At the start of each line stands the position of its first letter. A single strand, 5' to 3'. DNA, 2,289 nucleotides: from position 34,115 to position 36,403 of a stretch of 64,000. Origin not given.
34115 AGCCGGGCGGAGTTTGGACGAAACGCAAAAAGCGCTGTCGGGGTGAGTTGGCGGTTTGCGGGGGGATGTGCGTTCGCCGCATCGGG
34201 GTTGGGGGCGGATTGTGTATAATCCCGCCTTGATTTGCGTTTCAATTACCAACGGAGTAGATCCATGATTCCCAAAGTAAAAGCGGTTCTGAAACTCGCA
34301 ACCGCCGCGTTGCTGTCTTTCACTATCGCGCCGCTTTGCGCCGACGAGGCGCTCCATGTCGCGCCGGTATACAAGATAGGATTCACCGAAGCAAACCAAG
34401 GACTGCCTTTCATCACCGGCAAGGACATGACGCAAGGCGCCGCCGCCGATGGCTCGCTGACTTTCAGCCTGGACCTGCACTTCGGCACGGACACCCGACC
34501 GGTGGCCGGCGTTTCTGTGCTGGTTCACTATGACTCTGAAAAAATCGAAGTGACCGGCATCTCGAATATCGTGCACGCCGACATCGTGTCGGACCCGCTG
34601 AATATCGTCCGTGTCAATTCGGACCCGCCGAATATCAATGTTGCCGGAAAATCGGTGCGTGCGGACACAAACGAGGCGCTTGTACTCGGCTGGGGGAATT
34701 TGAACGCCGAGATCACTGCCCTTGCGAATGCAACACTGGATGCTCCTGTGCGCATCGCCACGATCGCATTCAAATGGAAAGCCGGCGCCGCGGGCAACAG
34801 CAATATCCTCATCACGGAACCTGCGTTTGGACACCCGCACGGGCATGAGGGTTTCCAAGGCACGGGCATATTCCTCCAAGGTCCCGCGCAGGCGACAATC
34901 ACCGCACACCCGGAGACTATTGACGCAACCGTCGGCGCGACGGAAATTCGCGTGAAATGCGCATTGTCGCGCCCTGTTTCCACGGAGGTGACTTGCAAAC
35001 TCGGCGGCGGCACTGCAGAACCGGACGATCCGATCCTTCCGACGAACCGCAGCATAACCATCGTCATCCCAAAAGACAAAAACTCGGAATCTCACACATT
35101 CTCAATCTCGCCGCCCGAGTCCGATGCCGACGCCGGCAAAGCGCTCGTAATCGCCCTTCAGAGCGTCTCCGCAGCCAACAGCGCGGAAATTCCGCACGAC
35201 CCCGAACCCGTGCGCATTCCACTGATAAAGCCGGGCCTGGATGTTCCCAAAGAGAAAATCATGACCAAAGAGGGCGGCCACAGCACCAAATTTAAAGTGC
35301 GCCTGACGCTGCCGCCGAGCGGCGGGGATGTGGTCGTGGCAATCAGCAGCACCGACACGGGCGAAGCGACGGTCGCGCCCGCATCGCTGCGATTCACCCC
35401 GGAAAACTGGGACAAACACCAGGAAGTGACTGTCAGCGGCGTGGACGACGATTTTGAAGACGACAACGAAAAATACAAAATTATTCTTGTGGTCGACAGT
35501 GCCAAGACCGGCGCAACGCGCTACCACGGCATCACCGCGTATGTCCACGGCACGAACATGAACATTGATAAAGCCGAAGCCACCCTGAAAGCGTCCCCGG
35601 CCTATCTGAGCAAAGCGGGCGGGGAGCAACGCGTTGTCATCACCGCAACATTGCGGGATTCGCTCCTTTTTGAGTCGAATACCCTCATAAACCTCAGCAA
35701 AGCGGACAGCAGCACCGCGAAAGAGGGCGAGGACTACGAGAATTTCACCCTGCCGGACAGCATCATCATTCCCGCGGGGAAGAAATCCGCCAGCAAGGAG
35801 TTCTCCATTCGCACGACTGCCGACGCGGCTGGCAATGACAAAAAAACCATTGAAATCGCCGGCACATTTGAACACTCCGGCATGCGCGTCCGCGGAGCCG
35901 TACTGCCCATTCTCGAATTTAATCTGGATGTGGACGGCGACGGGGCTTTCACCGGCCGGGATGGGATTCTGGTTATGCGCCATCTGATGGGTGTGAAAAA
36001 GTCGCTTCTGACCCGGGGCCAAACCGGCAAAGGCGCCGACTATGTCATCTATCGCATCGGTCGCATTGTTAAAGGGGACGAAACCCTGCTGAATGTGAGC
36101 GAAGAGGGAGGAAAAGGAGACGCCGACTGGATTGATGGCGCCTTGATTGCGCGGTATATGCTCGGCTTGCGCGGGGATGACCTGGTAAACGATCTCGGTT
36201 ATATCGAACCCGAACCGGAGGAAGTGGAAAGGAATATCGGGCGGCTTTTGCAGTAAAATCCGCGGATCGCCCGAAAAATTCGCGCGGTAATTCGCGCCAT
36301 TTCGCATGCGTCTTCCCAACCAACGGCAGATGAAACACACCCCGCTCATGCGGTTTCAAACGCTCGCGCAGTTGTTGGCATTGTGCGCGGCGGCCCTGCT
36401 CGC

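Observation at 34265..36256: Single secreted polypeptide carrying both a cohesin-like and a dockerin-like module outside a cellulosome context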

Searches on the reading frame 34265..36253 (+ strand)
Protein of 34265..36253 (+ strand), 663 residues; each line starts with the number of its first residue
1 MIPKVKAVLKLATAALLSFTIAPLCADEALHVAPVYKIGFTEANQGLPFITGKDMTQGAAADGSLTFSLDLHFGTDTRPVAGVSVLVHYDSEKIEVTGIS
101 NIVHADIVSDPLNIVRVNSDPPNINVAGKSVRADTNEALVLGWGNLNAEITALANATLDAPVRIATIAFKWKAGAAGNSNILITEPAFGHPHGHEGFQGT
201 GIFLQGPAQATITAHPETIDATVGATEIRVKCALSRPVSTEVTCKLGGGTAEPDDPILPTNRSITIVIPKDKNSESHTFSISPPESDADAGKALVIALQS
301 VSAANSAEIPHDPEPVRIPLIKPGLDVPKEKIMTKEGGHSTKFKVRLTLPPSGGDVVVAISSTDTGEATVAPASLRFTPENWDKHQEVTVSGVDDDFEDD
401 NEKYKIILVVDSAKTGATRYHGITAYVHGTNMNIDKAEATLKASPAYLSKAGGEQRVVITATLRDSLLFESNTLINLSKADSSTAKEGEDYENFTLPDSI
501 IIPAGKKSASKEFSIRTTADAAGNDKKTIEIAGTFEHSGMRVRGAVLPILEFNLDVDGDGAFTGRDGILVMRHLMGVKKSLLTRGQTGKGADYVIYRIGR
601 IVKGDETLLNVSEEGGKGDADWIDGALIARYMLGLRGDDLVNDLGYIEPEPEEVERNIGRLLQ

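Call 3: search_protein_families(library=pfam, proteins=[window:34265-36253:+], max_evalue=1)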
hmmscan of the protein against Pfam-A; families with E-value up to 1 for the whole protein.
window:34265-36253:+ (663 aa): 2 families
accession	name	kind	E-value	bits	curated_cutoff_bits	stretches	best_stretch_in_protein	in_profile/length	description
PF03160.20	Calx-beta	-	2.5e-05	24.7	27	1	330-414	13-100/119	Calx-beta domain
PF00404.24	Dockerin_1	-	0.055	14.1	22.9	1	549-574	31-56/57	Dockerin type I domain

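Call 4: search_protein_families(library=ncbifam, proteins=[window:34265-36253:+], max_evalue=1)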
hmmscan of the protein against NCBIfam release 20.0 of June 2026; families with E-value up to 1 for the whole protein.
window:34265-36253:+ (663 aa): 1 family
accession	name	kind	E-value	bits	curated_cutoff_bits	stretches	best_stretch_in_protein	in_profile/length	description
NF041740.1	choice_anch_T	equivalog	0.073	12.2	70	0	349-391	60-99/259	choice-of-anchor T family protein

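Call 5: find_homologous_proteins(query=window:34265-36253:+)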
Query window:34265-36253:+ (663 aa): 31 proteins with E <= 0.001 among 8000 candidates.
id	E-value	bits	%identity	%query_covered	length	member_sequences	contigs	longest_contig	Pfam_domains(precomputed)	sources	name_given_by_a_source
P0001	0.0e+0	1472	100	100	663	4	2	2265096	PF03160.21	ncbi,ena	-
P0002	8.3e-224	763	64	93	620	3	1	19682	-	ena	-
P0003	5.1e-189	648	53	100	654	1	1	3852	PF00404.25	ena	-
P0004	3.6e-188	645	53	100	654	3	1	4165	-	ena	-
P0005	1.2e-186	640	54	97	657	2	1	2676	-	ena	-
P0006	1.4e-183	630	51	99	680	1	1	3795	-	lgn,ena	-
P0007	3.3e-128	447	44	100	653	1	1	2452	-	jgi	-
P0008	1.4e-127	445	42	100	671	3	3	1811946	PF03160.21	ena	-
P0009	1.9e-127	445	42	95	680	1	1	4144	-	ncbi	ncbi:MAG: hypothetical protein OD918_11620, partial [Gammaproteobacteria bacterium]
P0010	7.0e-125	436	42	99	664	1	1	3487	-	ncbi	ncbi:MAG: hypothetical protein OD918_04375, partial [Gammaproteobacteria bacterium]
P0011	3.4e-116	408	41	97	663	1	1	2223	-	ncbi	ncbi:MAG: hypothetical protein OD918_00090, partial [Gammaproteobacteria bacterium]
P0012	5.3e-111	391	41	100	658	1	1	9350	-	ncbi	ncbi:MAG: hypothetical protein OD918_03205 [Gammaproteobacteria bacterium]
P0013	2.9e-100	355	41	51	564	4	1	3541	PF03160.21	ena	-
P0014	2.8e-96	342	39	75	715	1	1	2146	-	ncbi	ncbi:MAG: hypothetical protein OD918_00065, partial [Gammaproteobacteria bacterium]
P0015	1.1e-88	317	38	51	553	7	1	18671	-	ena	-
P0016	1.6e-88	316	36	51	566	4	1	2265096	-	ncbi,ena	-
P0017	1.9e-88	316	51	31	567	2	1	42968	-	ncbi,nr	ncbi:MAG: hypothetical protein MPK31_01265 [Gammaproteobacteria bacterium]|nr:hypothetical protein [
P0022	3.7e-78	282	49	31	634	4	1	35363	-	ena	-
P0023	2.3e-73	266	36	96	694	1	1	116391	-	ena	-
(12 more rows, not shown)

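Call 6: search_solved_structures(query=window:34265-36253:+, max_evalue=10, show_alignments=3)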
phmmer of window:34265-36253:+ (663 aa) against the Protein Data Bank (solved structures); distinct sequences matched with E-value up to 10: 2.
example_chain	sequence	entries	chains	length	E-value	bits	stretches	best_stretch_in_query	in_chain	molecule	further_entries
4hz9_A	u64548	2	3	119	0.13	14.2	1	140-197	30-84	Putative cytoplasmic protein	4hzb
8b9z_P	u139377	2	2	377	1.6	10.6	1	381-457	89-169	NADH dehydrogenase (Ubiquinone) 39 kDa subunit, isoform A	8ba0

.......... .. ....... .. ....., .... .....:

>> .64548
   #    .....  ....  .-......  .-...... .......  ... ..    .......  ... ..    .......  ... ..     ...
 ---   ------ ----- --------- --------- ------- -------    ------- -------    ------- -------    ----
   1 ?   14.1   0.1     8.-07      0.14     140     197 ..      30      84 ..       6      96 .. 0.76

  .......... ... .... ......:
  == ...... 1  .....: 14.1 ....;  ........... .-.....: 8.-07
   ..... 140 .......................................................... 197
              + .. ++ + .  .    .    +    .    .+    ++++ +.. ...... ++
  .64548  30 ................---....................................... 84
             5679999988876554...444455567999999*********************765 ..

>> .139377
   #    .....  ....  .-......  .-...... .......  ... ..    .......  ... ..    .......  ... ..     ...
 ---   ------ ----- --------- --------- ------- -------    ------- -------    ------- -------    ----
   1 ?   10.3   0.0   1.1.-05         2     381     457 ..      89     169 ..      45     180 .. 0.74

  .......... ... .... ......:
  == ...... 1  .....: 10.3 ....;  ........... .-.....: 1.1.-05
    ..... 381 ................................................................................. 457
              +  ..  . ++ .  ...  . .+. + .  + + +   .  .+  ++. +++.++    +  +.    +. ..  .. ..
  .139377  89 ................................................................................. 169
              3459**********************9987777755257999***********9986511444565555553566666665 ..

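Call 8: search_protein_families(library=pfam, alignment_id=A1, max_evalue=1)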
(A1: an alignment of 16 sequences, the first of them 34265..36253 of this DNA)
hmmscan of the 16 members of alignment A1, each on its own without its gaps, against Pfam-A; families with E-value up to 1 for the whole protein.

A. member 1, window:34265-36253:+ (663 aa): 2 families
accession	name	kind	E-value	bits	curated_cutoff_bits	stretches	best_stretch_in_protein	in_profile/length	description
PF03160.20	Calx-beta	-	2.5e-05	24.7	27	1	330-414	13-100/119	Calx-beta domain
PF00404.24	Dockerin_1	-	0.055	14.1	22.9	1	549-574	31-56/57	Dockerin type I domain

B. families by the number of members that match (of 16 scanned): 9 families
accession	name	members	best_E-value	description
PF00404.24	Dockerin_1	9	9.3e-06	Dockerin type I domain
PF03160.20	Calx-beta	5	4.7e-06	Calx-beta domain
PF20623.4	Sgo0707_N2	3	0.027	Sgo0707 N2 domain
PF17766.7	fn3_6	2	0.14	Fibronectin type-III domain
PF16990.11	CBM_35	1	0.052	Carbohydrate binding module (family 35)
PF11614.14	FixG_C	1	0.063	IG-like fold at C-terminal of FixG, putative oxidoreductase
PF08209.17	Sgf11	1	0.18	Sgf11 (transcriptional regulation protein)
PF21602.3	GldM_3rd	1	0.35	GldM third domain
PF19769.4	CPxCG_zf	1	0.72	CPxCG-related zinc finger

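Call 19: find_encoding_contigs(protein=P0008, flank=8000, max_places=2)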
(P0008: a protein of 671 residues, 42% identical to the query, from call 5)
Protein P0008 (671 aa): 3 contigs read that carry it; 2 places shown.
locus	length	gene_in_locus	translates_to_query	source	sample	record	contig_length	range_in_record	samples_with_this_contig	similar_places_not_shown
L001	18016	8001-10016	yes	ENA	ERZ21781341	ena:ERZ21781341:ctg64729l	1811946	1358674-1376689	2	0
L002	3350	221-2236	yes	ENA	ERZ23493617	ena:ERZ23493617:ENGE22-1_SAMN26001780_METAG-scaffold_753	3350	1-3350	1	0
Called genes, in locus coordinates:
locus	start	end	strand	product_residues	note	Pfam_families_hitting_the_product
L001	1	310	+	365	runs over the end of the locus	PF00005:ABC_tran, PF08402:TOBE_2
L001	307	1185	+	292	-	PF00528:BPD_transp_1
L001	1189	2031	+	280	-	PF00528:BPD_transp_1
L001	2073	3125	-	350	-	PF00005:ABC_tran, PF02463:SMC_N (faint), PF08402:TOBE_2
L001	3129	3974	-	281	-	PF00528:BPD_transp_1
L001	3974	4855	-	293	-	PF00528:BPD_transp_1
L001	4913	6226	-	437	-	PF01547:SBP_bac_1, PF13416:SBP_bac_8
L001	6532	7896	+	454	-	PF00202:Aminotran_3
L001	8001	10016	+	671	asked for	PF03160:Calx-beta (faint)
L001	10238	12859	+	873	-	PF00082:Peptidase_S8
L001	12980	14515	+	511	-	PF02321:OEP (weak)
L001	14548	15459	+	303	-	-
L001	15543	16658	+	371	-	PF01571:GCV_T, PF08669:GCV_T_C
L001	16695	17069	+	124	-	PF01597:GCV_H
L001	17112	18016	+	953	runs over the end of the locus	PF02347:GDC-P, PF01212:Beta_elim_lyase (weak), PF21478:GcvP2_C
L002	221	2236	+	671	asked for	PF03160:Calx-beta (faint)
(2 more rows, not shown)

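Call 20: find_encoding_contigs(protein=P0023, flank=8000, max_places=2)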
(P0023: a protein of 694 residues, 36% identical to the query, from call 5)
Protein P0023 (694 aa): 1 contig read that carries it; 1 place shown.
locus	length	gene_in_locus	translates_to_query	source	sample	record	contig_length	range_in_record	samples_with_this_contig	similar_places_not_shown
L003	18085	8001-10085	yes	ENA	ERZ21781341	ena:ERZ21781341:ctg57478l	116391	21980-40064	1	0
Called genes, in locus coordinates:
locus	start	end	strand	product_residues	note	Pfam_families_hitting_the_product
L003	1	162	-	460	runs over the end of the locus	PF01523:PmbA_TldD_1st, PF19290:PmbA_TldD_2nd, PF19289:PmbA_TldD_3rd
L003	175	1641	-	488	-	PF01523:PmbA_TldD_1st, PF19290:PmbA_TldD_2nd, PF19289:PmbA_TldD_3rd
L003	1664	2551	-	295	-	PF00795:CN_hydrolase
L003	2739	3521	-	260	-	PF02578:Cu-oxidase_4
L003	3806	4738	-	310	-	PF02401:LYTB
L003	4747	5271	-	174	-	PF01252:Peptidase_A8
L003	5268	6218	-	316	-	PF01467:CTP_transf_like, PF06574:FAD_syn, PF01687:Flavokinase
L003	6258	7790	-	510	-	PF03023:MurJ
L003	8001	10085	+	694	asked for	-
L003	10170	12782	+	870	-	PF00082:Peptidase_S8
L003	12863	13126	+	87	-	-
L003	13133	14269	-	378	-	PF00696:AA_kinase, PF01472:PUA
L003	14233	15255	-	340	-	PF01018:GTP1_OBG, PF02421:FeoB_N (weak), PF01926:MMR_HSR1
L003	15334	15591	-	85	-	PF01016:Ribosomal_L27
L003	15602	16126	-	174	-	PF00829:Ribosomal_L21p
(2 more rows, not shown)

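Call 21: find_encoding_contigs(protein=P0002, flank=8000, max_places=2)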
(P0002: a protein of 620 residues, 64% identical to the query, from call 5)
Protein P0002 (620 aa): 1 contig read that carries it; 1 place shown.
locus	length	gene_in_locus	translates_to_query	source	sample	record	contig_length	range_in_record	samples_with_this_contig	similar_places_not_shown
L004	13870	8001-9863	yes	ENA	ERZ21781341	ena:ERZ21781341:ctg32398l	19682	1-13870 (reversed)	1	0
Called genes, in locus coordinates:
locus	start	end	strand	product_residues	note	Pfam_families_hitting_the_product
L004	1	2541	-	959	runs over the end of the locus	PF04879:Molybdop_Fe4S4, PF00384:Molybdopterin, PF01568:Molydop_binding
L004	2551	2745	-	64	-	-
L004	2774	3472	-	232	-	PF02613:Nitrate_red_del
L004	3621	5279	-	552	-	PF12797:Fer4_2 (faint), PF12838:Fer4_7 (weak), PF13484:Fer4_16 (faint), PF14697:Fer4_21 (faint), PF00037:Fer4 (weak), PF12837:Fer4_6 (weak), PF13237:Fer4_10 (weak), PF13187:Fer4_9 (weak), +1 more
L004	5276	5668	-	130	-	PF11748:DUF3306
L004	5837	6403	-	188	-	PF11749:DUF3305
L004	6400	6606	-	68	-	PF20104:DUF6494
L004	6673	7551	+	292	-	PF02634:FdhD-NarQ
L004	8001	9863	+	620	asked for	-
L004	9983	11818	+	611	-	PF00082:Peptidase_S8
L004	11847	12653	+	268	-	-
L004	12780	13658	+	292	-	-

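Call 26: predict_structure(alignment_id=A1)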
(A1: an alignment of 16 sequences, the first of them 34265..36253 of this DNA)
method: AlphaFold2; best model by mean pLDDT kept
length: 663 residues; sequences in the alignment: 16
mean_pLDDT: 76.1   pTM: 0.48
mean pLDDT of the five models: 76.1, 75.0, 75.0, 74.2, 67.4
residues with pLDDT >= 90: 98; 70-90: 368; 50-70: 150; < 50: 47
segments of 3 or more residues with pLDDT < 50: 21-33, 125-130, 188-195, 251-256, 259-261, 448-450, 522-524
pLDDT, mean of each block of 10 residues (from residue 1): 54 56 36 62 80 72 81 63 79 87 70 61 48 72 69 66 85 85 63 54 85 89 84 89 80 44 80 90 71 82 84 84 88 82 92 93 90 94 94 81 93 91 92 76 66 74 74 84 77 85 85 76 61 72 68 66 80 85 85 76 60 67 84 83 75 76 56
secondary structure, 60 per line:
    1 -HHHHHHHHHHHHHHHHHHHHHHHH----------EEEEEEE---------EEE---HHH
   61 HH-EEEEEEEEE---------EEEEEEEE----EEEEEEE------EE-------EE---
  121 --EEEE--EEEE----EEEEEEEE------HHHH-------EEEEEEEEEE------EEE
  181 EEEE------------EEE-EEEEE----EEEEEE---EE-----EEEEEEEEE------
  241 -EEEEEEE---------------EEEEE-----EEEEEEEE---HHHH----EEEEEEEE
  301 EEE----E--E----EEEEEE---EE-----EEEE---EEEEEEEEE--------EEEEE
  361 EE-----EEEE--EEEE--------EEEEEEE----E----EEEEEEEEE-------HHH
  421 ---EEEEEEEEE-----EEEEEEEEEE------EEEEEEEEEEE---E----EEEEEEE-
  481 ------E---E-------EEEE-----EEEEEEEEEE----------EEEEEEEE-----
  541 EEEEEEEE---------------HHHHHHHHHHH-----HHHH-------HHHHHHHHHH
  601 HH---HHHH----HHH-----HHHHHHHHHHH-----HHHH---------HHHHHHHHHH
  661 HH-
elements in order (helices of 4 or more, strands of 3 or more residues): H2-25 E36-42 E52-54 H58-62 E64-72 E82-89 E94-100 E123-126 E129-132 E137-144 H151-154 E162-171 E178-184 E197-199 E201-205 E210-215 E226-234 E242-248 E264-268 E274-281 H285-288 E293-303 E316-321 E332-335 E339-347 E356-362 E368-371 E374-377 E386-392 E402-410 E424-432 E438-447 E454-464 E473-479 E499-502 E508-517 E528-535 E541-548 H564-574 H580-583 H591-602 H606-609 H622-632 H638-641 H651-662

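Call 35: fold_search(model_id=the predicted structure, library=pdb)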
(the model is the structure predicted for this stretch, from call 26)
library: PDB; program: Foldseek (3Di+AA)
matches with E <= 10: 1901; with E <= 0.001: 724
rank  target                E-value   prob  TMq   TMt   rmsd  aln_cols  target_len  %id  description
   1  7sqc_O0               3.2e-15  1.00  0.18  0.13  22.3       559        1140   12  Ciliary C1 central pair apparatus isolated from Chlamydomonas reinhardtii (released 2022-04-13)
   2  7sqc_2B               3.9e-15  1.00  0.17  0.16  25.0       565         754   11  Ciliary C1 central pair apparatus isolated from Chlamydomonas reinhardtii (released 2022-04-13)
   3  7sqc_2A               9.2e-15  1.00  0.18  0.16  22.5       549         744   11  Ciliary C1 central pair apparatus isolated from Chlamydomonas reinhardtii (released 2022-04-13)
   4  9ijj_P                1.3e-14  1.00  0.16  0.17  21.9       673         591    8  In situ structure of the central apparatus in mouse sperm axoneme. (released 2025-06-04)
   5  7sqc_F1               1.9e-14  1.00  0.22  0.28  17.2       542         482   12  Ciliary C1 central pair apparatus isolated from Chlamydomonas reinhardtii (released 2022-04-13)
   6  9ijj_h                2.0e-14  1.00  0.19  0.10  20.4       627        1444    8  In situ structure of the central apparatus in mouse sperm axoneme. (released 2025-06-04)
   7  8beg_B                3.7e-14  1.00  0.18  0.18  23.1       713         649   10  Structure of Ig-like domains from PrgB (released 2022-11-30)
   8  9ijj_4G               6.3e-14  1.00  0.17  0.05  25.5       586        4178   11  In situ structure of the central apparatus in mouse sperm axoneme. (released 2025-06-04)
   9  8wa2_A                2.2e-13  1.00  0.22  0.09  17.7       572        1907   12  cryo-EM structure of native mastigonemes isolated from Chlamydomonas reinhardtii at 3.0 angstrom resolution (released 2024-04-10)
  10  9ijj_4I               3.7e-13  1.00  0.18  0.06  20.9       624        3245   10  In situ structure of the central apparatus in mouse sperm axoneme. (released 2025-06-04)
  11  9ijj_4H               5.1e-13  1.00  0.17  0.05  25.6       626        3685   10  In situ structure of the central apparatus in mouse sperm axoneme. (released 2025-06-04)
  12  8wa2_E                9.1e-13  1.00  0.21  0.11  22.7       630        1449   11  cryo-EM structure of native mastigonemes isolated from Chlamydomonas reinhardtii at 3.0 angstrom resolution (released 2024-04-10)
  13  8wa2_C                1.5e-12  1.00  0.15  0.08  23.0       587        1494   11  cryo-EM structure of native mastigonemes isolated from Chlamydomonas reinhardtii at 3.0 angstrom resolution (released 2024-04-10)
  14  8wa2_D                1.8e-12  1.00  0.23  0.11  17.6       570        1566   11  cryo-EM structure of native mastigonemes isolated from Chlamydomonas reinhardtii at 3.0 angstrom resolution (released 2024-04-10)
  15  7n6g_4C               6.6e-12  1.00  0.22  0.22  22.5       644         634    9  C1 of central pair (released 2022-05-18)
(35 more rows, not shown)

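Call 37: find_encoding_contigs(protein=P0016, flank=8000, max_places=1)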
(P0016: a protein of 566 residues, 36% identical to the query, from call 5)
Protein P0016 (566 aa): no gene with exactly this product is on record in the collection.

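Call 38: find_encoding_contigs(protein=P0017, flank=8000, max_places=1)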
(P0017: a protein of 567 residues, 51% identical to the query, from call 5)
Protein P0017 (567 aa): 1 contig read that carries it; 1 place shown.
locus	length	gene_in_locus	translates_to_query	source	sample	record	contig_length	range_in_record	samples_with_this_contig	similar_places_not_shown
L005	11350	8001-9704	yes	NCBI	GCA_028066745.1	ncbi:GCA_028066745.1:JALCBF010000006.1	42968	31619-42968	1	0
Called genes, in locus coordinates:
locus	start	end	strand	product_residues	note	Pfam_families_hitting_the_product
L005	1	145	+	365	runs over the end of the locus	PF00005:ABC_tran, PF08402:TOBE_2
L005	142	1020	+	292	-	PF00528:BPD_transp_1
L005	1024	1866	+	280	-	PF00528:BPD_transp_1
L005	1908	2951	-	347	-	PF00005:ABC_tran, PF02463:SMC_N (faint), PF08402:TOBE_2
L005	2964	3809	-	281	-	PF00528:BPD_transp_1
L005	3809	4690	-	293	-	PF00528:BPD_transp_1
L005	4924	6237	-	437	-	PF01547:SBP_bac_1, PF13416:SBP_bac_8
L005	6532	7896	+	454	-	PF00202:Aminotran_3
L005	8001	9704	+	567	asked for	-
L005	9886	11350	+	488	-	PF00082:Peptidase_S8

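Call 39: find_encoding_contigs(protein=P0022, flank=8000, max_places=1)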
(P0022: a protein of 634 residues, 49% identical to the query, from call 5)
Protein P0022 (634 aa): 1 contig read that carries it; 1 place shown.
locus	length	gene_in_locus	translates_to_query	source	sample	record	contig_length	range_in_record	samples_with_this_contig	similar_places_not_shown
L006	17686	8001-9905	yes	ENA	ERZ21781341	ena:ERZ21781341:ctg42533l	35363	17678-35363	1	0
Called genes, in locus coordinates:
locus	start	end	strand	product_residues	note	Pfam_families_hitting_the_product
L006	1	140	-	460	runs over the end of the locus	PF01523:PmbA_TldD_1st, PF19290:PmbA_TldD_2nd, PF19289:PmbA_TldD_3rd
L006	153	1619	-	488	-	PF01523:PmbA_TldD_1st, PF19290:PmbA_TldD_2nd, PF19289:PmbA_TldD_3rd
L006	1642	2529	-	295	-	PF00795:CN_hydrolase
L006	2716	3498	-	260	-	PF02578:Cu-oxidase_4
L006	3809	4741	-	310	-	PF02401:LYTB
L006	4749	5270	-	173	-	PF01252:Peptidase_A8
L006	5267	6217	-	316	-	PF01467:CTP_transf_like, PF06574:FAD_syn, PF01687:Flavokinase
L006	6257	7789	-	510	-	PF03023:MurJ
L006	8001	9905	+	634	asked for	-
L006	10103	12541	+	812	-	PF00082:Peptidase_S8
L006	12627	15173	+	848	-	PF00082:Peptidase_S8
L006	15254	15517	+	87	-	PF01649:Ribosomal_S20p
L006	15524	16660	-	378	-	PF00696:AA_kinase, PF01472:PUA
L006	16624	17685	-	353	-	?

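Call 49: find_related_loci(query=window:34265-36253:+, collection=genome_contigs, flank=6000)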
Query window:34265-36253:+ (663 aa) in genome_contigs; peptide patterns used: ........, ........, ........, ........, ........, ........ (x = any residue, [..] = any of these).
53 stretches matched a pattern, but none encodes a relative of the query by tblastn (E <= 1e-3).
